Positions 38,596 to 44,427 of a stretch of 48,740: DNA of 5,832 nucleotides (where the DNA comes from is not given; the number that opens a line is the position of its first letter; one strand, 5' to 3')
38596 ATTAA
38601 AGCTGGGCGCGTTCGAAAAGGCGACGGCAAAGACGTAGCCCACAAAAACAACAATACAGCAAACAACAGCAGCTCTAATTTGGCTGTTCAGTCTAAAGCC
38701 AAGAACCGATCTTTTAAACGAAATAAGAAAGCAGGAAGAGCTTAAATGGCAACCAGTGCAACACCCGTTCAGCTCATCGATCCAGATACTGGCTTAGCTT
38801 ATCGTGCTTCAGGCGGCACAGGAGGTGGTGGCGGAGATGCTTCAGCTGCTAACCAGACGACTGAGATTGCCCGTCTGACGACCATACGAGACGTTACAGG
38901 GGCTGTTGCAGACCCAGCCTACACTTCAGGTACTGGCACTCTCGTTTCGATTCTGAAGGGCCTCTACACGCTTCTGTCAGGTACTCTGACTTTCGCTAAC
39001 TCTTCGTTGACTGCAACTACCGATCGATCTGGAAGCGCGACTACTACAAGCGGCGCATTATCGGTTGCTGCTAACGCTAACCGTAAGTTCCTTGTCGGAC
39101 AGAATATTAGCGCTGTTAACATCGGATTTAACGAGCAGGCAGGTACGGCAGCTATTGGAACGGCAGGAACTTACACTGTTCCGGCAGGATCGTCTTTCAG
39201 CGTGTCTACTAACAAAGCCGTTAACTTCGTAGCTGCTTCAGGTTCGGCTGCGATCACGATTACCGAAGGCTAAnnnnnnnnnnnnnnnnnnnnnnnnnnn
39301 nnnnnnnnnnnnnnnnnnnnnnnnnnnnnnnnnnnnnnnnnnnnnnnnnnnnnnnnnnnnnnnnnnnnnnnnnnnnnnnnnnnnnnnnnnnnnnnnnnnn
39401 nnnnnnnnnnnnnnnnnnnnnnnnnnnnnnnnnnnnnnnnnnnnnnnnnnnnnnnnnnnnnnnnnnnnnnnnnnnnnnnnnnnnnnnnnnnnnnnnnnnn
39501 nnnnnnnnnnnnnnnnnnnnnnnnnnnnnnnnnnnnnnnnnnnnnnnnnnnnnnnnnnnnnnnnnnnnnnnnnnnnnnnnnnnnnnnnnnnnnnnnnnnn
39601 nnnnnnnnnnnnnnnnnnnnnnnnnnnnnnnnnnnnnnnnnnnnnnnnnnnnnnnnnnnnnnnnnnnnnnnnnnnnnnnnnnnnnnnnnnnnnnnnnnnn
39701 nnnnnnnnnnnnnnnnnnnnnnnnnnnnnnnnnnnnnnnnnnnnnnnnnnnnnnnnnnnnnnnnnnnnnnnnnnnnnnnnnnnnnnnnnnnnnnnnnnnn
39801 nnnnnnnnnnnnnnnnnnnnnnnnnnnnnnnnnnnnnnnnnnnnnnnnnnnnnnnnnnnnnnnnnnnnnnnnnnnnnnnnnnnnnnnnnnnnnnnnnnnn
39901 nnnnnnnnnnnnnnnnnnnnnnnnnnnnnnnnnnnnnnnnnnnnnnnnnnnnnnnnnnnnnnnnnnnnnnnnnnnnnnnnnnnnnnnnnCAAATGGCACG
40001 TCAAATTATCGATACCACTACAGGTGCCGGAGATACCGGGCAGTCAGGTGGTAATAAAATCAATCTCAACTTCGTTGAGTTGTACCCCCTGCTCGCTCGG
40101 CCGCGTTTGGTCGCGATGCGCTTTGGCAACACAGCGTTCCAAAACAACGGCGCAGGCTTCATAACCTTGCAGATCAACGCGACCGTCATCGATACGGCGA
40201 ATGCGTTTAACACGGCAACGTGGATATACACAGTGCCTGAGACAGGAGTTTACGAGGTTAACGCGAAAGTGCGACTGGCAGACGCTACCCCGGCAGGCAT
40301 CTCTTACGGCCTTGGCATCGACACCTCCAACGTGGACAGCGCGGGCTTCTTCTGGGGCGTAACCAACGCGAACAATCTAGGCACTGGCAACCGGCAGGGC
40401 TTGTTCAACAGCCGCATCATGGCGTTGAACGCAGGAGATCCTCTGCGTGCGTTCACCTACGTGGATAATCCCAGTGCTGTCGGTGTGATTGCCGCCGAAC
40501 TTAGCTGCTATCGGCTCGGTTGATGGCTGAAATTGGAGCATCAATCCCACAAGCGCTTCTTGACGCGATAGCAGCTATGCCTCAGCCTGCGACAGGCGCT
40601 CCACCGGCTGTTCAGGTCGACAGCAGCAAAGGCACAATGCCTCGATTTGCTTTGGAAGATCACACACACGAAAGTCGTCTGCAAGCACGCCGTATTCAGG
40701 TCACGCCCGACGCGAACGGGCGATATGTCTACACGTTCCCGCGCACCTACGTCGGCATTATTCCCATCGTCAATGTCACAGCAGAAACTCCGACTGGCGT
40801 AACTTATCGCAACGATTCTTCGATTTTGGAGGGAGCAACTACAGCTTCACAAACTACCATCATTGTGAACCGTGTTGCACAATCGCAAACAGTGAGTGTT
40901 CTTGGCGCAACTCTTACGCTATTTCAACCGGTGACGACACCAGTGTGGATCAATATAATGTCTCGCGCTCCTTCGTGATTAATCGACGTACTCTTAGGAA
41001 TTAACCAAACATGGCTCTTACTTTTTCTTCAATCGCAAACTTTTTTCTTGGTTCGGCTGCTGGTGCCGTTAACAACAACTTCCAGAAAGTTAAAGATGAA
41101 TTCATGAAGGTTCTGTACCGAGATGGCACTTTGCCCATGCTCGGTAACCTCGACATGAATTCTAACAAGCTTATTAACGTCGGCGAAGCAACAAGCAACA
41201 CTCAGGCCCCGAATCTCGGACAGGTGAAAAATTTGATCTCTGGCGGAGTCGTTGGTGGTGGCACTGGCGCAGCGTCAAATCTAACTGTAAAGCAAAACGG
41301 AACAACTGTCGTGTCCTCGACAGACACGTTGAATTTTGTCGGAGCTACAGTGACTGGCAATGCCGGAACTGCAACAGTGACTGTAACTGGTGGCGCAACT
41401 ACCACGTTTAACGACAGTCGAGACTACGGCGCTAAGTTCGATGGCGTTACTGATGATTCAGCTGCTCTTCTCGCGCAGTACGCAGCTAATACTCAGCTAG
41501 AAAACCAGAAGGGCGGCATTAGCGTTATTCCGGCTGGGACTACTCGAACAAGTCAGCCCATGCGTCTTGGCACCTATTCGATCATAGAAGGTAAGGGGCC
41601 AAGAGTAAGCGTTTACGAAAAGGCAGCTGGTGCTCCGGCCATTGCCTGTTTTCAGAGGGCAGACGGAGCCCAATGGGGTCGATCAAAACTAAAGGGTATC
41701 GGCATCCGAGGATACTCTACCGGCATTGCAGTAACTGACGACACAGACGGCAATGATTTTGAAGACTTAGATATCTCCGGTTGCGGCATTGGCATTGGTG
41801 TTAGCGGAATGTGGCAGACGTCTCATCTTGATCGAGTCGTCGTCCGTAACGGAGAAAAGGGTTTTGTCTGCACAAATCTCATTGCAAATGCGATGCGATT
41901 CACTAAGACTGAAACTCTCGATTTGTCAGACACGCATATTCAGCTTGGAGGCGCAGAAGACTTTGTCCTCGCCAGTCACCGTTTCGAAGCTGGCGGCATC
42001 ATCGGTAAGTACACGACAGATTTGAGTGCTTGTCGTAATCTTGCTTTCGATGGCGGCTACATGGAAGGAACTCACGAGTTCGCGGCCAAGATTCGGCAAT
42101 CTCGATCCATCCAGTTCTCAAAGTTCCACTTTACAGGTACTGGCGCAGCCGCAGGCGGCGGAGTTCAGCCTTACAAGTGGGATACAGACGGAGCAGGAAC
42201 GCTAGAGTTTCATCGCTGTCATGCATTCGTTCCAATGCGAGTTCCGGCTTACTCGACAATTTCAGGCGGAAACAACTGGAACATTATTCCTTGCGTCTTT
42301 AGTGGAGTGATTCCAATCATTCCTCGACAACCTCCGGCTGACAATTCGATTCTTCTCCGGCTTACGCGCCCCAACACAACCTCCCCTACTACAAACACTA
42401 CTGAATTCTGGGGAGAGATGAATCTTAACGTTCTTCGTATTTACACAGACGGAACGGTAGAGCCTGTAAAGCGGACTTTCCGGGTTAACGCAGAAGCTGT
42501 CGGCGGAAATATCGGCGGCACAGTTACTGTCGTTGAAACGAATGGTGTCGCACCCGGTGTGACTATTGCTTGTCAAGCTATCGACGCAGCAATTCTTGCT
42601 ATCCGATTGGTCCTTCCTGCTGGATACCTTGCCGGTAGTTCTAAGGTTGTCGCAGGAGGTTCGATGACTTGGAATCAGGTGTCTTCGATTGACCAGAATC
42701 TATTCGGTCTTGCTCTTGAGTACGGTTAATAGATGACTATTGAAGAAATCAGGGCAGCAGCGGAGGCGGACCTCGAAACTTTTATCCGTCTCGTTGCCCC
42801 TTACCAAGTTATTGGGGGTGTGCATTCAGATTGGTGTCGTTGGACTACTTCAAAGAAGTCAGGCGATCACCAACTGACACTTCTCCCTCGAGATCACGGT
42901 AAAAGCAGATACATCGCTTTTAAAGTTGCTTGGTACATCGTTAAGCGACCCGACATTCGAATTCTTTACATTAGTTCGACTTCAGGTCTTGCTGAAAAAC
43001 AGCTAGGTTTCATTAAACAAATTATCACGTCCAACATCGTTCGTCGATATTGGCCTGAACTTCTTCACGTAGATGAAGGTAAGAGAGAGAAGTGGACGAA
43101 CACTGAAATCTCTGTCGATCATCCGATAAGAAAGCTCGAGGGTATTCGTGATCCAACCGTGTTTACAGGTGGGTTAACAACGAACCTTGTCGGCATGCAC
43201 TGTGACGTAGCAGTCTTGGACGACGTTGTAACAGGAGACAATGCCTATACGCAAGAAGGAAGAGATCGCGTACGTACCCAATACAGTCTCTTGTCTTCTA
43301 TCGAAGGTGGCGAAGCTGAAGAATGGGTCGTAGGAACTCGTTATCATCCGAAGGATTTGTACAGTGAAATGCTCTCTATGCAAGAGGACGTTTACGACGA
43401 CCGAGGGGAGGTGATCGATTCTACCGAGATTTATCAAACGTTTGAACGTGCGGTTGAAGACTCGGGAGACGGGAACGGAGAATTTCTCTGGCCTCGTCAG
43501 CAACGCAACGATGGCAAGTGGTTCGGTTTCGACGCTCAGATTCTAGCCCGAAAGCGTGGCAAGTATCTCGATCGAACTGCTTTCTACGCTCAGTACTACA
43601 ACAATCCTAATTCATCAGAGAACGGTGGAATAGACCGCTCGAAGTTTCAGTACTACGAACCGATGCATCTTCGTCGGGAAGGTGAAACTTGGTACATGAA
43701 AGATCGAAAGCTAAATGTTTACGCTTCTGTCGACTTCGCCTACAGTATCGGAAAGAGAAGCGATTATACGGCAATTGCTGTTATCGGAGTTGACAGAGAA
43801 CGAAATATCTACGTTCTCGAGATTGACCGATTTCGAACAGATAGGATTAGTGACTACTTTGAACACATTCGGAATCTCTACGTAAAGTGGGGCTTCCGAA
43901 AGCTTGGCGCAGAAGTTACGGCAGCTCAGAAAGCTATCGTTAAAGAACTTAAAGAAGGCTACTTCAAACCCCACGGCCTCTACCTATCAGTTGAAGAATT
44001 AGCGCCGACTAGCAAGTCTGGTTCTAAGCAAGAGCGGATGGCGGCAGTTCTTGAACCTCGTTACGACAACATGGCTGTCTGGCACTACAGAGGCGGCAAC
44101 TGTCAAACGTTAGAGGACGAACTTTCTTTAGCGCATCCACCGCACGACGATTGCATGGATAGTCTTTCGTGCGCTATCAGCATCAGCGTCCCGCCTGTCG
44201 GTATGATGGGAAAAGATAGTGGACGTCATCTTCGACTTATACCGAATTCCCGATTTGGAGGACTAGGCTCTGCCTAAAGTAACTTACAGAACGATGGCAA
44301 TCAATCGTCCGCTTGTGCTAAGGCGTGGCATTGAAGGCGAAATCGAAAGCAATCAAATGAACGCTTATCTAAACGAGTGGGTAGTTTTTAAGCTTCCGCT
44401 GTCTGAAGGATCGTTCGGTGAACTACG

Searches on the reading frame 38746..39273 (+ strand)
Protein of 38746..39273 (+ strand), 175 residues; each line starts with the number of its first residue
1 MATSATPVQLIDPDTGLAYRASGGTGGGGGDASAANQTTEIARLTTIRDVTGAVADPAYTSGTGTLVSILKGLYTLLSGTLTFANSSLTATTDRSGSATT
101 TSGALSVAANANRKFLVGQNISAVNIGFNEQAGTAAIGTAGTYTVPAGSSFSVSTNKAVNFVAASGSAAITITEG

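Call 10: search_protein_families(library=phrogs, proteins=[window:38746-39273:+], max_evalue=0.001)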
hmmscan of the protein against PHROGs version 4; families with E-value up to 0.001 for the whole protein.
window:38746-39273:+ (175 aa): 1 family
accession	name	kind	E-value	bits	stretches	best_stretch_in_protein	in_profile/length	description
phrog_22789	-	unknown function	2.8e-11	44.7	1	87-169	11-94/100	-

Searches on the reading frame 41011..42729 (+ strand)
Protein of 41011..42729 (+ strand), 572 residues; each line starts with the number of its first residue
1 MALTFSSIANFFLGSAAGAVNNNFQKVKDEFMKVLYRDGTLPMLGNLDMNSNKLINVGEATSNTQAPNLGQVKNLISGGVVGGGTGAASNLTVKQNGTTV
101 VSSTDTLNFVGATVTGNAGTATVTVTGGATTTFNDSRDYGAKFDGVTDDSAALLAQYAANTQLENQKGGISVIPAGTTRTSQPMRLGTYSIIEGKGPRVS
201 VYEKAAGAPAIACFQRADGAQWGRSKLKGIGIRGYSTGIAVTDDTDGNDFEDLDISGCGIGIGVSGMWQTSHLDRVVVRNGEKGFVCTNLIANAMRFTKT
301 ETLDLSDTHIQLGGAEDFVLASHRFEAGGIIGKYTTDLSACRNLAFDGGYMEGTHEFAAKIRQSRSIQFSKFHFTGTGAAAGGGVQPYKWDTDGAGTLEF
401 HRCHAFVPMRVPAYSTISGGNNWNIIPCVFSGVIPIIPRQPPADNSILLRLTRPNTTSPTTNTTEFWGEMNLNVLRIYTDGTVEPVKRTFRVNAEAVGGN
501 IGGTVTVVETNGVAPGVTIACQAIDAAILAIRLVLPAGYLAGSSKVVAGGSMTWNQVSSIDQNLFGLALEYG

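Call 10: search_protein_families(library=phrogs, proteins=[window:41011-42729:+], max_evalue=0.001)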
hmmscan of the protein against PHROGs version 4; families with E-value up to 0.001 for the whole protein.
window:41011-42729:+ (572 aa): 3 families
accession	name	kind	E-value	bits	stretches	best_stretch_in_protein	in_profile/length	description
phrog_6122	-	unknown function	8.5e-08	32.9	1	29-76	132-179/290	-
phrog_18522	-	tail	1.3e-06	28.1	1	119-206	159-242/612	tail protein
phrog_25848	-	tail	9e-05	21.9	1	24-117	199-291/598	tail fiber protein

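Call 11: search_protein_families(library=pfam, proteins=[window:41011-42729:+], max_evalue=0.001)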
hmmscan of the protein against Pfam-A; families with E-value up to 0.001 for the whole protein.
window:41011-42729:+ (572 aa): 1 family
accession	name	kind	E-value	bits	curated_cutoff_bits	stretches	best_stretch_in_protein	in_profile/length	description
PF12708.12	Pect-lyase_RHGA_epim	-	4.4e-06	27.1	27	1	137-215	5-81/213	Rhamnogalacturonase A/epimerase, pectate lyase-like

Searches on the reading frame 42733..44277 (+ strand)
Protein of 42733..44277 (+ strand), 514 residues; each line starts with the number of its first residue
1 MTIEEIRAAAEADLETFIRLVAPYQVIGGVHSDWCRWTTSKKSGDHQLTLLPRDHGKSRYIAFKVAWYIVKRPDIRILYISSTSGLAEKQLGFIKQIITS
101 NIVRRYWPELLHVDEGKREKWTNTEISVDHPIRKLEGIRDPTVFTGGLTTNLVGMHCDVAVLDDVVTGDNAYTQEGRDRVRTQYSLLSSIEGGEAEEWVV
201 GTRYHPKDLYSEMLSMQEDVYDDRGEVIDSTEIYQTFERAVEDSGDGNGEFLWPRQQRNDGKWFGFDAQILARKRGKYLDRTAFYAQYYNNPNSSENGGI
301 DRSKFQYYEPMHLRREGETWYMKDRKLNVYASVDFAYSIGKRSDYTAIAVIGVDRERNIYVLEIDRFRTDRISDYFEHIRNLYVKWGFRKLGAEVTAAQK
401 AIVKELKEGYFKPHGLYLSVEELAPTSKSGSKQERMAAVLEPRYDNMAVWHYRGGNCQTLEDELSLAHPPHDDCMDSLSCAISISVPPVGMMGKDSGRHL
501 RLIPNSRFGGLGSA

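Call 10: search_protein_families(library=phrogs, proteins=[window:42733-44277:+], max_evalue=0.001)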
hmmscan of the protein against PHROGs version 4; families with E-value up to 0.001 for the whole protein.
window:42733-44277:+ (514 aa): 5 families
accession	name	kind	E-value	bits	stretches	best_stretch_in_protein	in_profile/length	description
phrog_38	-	head and packaging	1.2e-89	302.9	1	7-495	261-713/760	terminase large subunit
phrog_20726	-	unknown function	3e-45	155.3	1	327-508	1-191/199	-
phrog_4758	-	head and packaging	4.8e-13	50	1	51-218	64-222/243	terminase large subunit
phrog_17672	-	head and packaging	1.9e-06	28.1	1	46-190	67-205/395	terminase large subunit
phrog_979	-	head and packaging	0.00084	19.1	0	323-380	430-491/642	terminase large subunit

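Call 11: search_protein_families(library=pfam, proteins=[window:42733-44277:+], max_evalue=0.001)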
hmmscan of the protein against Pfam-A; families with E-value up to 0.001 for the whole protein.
window:42733-44277:+ (514 aa): 0 families

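Call 12: search_dna_similar(query=window:42733-44277:+, collection=phages, mode=protein, max_rows=30)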
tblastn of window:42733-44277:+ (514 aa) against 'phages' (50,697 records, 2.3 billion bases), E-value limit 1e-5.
Records with a match: 405; places in all: 408; records where one place covers at least 80% of the query: 143.
Best place of each record, by identity: 60-80% 3; <60% 402.
By first word of the organism name: Escherichia 92; Salmonella 58; Vibrio 55; Streptomyces 29; phage 17; Kayfunavirus 17; Pseudomonas 16; Citrobacter 10; Enterobacter 10; Enterococcus 10; and 40 more.
By host as written in the record: - 71; Escherichia coli 49; Salmonella enterica subsp. enterica serovar Typhi 28; Vibrio cholerae 10; Streptomyces griseus ATCC 10137 10; Salmonella enterica subsp. enterica serovar Typhi strain BRD948 10; Vibrio crassostreae 8; Enterococcus faecalis 8; and 122 more.
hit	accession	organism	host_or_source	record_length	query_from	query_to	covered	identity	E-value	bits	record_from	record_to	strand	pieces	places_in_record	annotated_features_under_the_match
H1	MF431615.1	Lentibacter phage vB_LenP_ICBM3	Lentibacter sp. SH36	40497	2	512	99%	59.7%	0e+0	665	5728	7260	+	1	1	hypothetical protein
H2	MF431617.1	Lentibacter phage vB_LenP_ICBM1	Lentibacter sp. SH36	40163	2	512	99%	59.7%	0e+0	665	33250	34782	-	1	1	terminase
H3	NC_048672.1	Lentibacter phage vB_LenP_ICBM1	Lentibacter sp. SH36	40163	2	512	99%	59.7%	0e+0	665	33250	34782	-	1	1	terminase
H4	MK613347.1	Roseobacter phage CRP-5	Rhodobacteraceae bacterium FZCC0040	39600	2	512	99%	59.5%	0e+0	655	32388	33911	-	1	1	terminase large subunit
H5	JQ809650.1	Celeribacter phage P12053L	Celeribacter sp. IMCC12053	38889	2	512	99%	59.3%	0e+0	660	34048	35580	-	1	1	phage protein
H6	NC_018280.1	Celeribacter phage P12053L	Celeribacter sp. IMCC12053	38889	2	512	99%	59.3%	0e+0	660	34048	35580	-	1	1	phage protein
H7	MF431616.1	Lentibacter phage vB_LenP_ICBM2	Lentibacter sp. SH36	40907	2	512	99%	59.1%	0e+0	655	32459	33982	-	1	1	terminase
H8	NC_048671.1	Lentibacter phage vB_LenP_ICBM2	Lentibacter sp. SH36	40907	2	512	99%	59.1%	0e+0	655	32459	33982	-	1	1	terminase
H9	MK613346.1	Roseobacter phage CRP-4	Rhodobacteraceae bacterium FZCC0023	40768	2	508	99%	58.6%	0e+0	644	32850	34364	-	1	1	terminase large subunit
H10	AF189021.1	Roseobacter phage SIO1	Rosebacter SIO67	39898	11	479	91%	62.5%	0e+0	638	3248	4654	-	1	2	gp4 | gp5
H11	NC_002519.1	Roseobacter phage SIO1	Rosebacter SIO67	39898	11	479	91%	62.5%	0e+0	638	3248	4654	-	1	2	gp4 | head-tail adaptor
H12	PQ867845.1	phage T5S1-k141_653015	Crassostrea hongkongensis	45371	4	510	99%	57.1%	0e+0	602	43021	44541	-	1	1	terminase large subunit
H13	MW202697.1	Caudoviricetes sp.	Manatee Spring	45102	3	512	99%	56.5%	0e+0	591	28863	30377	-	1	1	terminase large subunit | hypothetical protein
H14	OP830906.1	Methylophilales phage MEP401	Methylophilales bacterium FZCC0133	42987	3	511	99%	54.6%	0e+0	595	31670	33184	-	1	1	terminase large subunit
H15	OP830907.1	Methylophilales phage MEP402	Methylophilales bacterium FZCC0133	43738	3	511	99%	54.4%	0e+0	591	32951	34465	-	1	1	terminase large subunit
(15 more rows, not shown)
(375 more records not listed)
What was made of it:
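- On Terminal-repeat (concatemer-junction) region of Zobellviridae/cobavirus-like podoviruses: Large terminase 59-62% identical to those of Siovirus and Cobavirinae phages (call 12).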
